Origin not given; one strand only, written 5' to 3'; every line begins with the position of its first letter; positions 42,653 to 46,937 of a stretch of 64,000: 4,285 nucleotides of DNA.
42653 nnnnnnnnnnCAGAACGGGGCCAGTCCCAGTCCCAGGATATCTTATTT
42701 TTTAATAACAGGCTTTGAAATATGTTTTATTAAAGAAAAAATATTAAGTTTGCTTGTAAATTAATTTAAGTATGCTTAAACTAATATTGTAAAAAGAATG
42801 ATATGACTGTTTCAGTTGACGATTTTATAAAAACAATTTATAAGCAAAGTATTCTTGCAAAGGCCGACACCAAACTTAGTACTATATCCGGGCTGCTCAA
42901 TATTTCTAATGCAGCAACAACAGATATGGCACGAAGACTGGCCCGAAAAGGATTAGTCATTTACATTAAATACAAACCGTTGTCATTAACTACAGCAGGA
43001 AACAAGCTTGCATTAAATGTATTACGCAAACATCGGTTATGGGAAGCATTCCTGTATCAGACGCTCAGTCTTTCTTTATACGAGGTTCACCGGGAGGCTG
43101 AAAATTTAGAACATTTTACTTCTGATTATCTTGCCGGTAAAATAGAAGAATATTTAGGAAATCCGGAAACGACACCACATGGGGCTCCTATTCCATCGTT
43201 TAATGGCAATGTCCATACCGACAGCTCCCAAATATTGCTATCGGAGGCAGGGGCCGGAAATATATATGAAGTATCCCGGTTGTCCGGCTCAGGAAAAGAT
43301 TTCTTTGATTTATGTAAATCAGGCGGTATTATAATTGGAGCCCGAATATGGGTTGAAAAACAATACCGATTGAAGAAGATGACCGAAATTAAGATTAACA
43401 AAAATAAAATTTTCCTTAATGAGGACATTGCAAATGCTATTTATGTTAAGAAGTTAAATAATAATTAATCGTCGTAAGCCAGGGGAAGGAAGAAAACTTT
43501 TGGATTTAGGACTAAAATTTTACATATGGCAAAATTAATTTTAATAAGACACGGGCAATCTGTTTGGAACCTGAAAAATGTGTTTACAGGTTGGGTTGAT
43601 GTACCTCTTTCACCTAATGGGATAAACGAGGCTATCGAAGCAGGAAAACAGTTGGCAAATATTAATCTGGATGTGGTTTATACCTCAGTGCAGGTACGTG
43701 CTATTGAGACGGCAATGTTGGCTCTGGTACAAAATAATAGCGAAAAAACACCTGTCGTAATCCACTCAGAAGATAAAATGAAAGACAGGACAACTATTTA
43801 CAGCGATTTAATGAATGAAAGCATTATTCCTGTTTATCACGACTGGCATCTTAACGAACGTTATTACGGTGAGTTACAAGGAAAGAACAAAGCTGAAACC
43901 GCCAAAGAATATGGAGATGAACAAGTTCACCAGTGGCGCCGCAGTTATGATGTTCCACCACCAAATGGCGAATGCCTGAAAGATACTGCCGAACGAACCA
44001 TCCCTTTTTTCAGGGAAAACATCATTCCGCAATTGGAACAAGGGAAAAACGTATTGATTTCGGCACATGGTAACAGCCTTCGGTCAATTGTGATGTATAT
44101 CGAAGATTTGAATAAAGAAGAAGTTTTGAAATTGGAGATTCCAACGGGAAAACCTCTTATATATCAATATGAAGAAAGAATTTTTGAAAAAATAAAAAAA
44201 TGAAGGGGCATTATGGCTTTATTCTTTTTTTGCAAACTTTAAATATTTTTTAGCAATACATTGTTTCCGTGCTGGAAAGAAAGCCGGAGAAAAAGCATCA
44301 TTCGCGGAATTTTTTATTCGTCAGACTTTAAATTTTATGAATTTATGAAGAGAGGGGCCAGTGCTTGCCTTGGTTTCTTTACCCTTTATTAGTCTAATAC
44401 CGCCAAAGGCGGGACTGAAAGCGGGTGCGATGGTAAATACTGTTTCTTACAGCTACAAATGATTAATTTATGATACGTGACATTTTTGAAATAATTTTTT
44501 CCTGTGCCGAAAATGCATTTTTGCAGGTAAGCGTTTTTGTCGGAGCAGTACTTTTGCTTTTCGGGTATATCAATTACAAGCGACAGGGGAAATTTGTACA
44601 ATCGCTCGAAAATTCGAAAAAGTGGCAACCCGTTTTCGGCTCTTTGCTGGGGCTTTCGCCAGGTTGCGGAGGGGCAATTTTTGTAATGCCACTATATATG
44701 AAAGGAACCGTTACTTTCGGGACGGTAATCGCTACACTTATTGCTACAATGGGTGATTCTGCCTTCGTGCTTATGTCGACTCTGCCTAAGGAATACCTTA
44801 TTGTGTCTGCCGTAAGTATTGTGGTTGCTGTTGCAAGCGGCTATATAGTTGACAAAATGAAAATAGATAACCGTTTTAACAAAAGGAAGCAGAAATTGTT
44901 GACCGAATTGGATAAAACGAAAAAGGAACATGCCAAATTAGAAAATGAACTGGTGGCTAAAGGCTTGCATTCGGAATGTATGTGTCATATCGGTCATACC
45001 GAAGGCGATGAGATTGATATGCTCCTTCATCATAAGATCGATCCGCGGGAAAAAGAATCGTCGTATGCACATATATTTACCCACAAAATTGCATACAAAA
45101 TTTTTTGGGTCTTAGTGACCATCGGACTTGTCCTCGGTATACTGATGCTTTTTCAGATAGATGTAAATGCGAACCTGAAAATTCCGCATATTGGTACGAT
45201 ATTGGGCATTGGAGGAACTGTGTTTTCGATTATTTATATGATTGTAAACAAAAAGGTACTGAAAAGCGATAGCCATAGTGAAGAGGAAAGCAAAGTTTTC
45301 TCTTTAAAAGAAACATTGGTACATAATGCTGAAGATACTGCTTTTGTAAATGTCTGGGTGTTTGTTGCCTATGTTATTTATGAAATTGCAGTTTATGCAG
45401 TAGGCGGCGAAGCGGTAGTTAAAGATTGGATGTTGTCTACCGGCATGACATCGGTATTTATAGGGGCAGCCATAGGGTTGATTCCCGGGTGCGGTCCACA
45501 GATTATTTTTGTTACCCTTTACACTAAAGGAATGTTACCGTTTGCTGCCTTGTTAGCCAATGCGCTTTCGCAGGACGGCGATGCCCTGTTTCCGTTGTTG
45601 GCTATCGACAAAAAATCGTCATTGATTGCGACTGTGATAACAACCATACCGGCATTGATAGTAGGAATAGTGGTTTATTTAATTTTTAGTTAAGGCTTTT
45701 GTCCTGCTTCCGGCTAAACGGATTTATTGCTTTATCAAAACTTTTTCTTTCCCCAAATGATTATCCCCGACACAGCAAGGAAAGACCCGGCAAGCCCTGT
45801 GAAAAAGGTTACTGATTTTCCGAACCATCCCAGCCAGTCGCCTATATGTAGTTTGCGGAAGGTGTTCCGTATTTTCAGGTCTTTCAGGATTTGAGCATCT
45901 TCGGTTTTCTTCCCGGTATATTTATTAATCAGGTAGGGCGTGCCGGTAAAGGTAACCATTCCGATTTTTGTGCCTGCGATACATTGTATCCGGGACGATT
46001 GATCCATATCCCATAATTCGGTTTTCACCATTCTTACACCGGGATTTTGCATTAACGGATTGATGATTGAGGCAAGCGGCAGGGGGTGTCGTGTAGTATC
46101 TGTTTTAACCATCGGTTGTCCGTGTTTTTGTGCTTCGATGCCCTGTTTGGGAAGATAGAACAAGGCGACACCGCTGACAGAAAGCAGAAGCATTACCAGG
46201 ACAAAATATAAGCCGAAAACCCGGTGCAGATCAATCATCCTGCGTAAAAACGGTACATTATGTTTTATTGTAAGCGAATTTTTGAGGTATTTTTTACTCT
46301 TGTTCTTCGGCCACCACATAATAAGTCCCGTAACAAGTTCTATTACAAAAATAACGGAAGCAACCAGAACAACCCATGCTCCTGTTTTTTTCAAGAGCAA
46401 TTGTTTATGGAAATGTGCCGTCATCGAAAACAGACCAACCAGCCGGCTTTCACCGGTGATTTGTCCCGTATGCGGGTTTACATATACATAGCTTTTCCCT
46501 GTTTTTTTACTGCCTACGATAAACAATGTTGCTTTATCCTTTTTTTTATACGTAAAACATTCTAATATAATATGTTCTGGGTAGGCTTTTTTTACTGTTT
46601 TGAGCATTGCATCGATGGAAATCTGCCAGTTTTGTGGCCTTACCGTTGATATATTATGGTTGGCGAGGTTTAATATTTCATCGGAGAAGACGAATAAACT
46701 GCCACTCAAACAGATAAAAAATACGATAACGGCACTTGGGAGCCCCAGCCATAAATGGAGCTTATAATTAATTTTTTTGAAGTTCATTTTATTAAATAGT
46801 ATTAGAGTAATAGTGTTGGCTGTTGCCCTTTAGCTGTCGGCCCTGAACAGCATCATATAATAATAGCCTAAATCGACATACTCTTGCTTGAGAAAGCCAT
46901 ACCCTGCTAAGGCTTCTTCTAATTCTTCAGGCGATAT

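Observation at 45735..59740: Metallophore-uptake-type locus (AraC sensor, TonB receptor, exporter-fold ABC pair, PepSY reductase) that embeds a 1341-aa ATP-driven Fe-S reductase-like fusion, a half-size permease, a Cys protein and a methyltransferase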

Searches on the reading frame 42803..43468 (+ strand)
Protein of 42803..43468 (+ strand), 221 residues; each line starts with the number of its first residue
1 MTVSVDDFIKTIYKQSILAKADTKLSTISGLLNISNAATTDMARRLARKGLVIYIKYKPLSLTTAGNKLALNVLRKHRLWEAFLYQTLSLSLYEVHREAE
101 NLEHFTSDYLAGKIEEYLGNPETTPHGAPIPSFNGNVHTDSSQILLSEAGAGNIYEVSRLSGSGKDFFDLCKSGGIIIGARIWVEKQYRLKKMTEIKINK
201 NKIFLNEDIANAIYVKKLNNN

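Call 5: search_protein_families(library=pfam, proteins=[window:42803-43468:+], max_evalue=0.001)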
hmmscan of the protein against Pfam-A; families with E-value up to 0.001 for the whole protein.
window:42803-43468:+ (221 aa): 3 families
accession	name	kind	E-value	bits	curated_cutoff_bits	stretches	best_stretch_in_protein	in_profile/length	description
PF02742.21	Fe_dep_repr_C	-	5.3e-25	87.7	27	1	63-131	1-69/70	Iron dependent repressor, metal binding and dimerisation domain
PF04023.20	FeoA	-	3.9e-09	36.9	23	1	145-216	2-73/74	FeoA domain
PF01325.25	Fe_dep_repress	-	1.9e-08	34.8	26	1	3-58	4-58/60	Iron dependent repressor, N-terminal DNA binding domain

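Call 27: search_protein_families(library=ncbifam, proteins=[window:42803-43468:+], max_evalue=0.0001)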
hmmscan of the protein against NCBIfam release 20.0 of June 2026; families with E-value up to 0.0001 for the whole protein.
window:42803-43468:+ (221 aa): 4 families
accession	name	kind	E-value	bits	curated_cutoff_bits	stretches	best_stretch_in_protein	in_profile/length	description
NF047407.1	TransRegMntRTherm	equivalog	3.2e-37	128.4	350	1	9-217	14-225/227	manganese-dependent transcriptional regulator MntR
NF053665.1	TransRegDtxRActin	equivalog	1.3e-19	70.5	290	1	32-140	34-142/233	iron-dependent transcriptional repressor DtxR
NF003025.0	PRK03902.1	equivalog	1.4e-14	54.3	138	1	2-109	3-108/142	transcriptional regulator MntR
NF008273.0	PRK11050.1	equivalog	4.4e-14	52.4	153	1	5-114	38-145/156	manganese-binding transcriptional regulator MntR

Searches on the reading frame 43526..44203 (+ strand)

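Call 5: search_protein_families(library=pfam, proteins=[window:43526-44203:+], max_evalue=0.001)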
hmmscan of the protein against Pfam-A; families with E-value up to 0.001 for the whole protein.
window:43526-44203:+ (225 aa): 1 family
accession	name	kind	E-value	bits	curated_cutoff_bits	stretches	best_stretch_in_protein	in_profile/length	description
PF00300.27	His_Phos_1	-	1.2e-38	133.2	21.7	2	4-75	1-69/194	Histidine phosphatase superfamily (branch 1)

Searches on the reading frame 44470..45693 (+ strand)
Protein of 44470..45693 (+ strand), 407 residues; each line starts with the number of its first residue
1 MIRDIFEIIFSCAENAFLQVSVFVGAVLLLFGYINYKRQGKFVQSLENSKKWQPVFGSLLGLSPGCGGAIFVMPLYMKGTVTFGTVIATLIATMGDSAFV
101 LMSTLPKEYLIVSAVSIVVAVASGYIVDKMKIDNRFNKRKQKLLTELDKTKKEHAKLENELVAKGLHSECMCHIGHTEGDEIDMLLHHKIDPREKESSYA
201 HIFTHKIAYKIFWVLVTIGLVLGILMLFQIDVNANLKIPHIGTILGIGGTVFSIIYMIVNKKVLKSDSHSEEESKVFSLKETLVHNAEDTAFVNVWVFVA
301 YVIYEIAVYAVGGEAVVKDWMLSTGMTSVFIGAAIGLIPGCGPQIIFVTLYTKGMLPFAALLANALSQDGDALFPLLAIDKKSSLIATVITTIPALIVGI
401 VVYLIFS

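Call 5: search_protein_families(library=pfam, proteins=[window:44470-45693:+], max_evalue=0.001)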
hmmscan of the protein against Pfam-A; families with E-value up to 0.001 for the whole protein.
window:44470-45693:+ (407 aa): 1 family
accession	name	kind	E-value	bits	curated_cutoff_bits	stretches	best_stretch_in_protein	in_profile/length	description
PF11449.14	ArsP_2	-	3.3e-102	342.8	32.5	1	6-406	3-359/359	Putative, 10TM heavy-metal exporter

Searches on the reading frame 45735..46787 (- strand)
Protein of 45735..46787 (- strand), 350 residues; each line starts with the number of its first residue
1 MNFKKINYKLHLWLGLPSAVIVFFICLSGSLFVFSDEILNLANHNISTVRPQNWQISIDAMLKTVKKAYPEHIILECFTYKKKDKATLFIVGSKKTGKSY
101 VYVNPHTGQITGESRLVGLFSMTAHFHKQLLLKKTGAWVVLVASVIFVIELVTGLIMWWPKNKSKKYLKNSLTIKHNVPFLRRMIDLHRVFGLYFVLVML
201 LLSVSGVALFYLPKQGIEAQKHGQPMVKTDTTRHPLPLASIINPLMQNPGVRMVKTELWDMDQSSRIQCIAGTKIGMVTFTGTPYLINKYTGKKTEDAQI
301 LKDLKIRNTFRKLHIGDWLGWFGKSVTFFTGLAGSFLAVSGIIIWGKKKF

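Call 3: search_protein_families(library=pfam, proteins=[window:45735-46787:-], max_evalue=0.01)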
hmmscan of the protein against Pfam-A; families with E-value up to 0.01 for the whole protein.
window:45735-46787:- (350 aa): 4 families
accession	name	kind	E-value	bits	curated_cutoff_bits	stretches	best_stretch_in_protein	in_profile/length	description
PF03929.21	PepSY_TM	-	1.8e-52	179.5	28.8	1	9-348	2-295/295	PepSY-associated TM region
PF16357.10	PepSY_TM_like_2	-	0.00022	21.7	27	0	59-165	67-174/197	Putative PepSY_TM-like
PF03188.21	Cytochrom_B561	-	0.0029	18.3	23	0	177-216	61-100/137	Eukaryotic cytochrome b561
PF01292.26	Ni_hydr_CYTB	-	0.0084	16.3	30.1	0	134-200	100-155/179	Prokaryotic cytochrome b561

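Call 4: search_protein_families(library=ncbifam, proteins=[window:45735-46787:-], max_evalue=0.01)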
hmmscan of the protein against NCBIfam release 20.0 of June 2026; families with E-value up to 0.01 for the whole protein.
window:45735-46787:- (350 aa): 0 families

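Call 84: search_solved_structures(query=window:45735-46787:-, max_evalue=0.01, show_alignments=1)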
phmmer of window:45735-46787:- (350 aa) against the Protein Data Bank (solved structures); distinct sequences matched with E-value up to 0.01: 1.
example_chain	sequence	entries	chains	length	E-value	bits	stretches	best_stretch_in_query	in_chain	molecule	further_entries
7abw_A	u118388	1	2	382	3.6e-06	29.5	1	8-215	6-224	PepSY domain-containing protein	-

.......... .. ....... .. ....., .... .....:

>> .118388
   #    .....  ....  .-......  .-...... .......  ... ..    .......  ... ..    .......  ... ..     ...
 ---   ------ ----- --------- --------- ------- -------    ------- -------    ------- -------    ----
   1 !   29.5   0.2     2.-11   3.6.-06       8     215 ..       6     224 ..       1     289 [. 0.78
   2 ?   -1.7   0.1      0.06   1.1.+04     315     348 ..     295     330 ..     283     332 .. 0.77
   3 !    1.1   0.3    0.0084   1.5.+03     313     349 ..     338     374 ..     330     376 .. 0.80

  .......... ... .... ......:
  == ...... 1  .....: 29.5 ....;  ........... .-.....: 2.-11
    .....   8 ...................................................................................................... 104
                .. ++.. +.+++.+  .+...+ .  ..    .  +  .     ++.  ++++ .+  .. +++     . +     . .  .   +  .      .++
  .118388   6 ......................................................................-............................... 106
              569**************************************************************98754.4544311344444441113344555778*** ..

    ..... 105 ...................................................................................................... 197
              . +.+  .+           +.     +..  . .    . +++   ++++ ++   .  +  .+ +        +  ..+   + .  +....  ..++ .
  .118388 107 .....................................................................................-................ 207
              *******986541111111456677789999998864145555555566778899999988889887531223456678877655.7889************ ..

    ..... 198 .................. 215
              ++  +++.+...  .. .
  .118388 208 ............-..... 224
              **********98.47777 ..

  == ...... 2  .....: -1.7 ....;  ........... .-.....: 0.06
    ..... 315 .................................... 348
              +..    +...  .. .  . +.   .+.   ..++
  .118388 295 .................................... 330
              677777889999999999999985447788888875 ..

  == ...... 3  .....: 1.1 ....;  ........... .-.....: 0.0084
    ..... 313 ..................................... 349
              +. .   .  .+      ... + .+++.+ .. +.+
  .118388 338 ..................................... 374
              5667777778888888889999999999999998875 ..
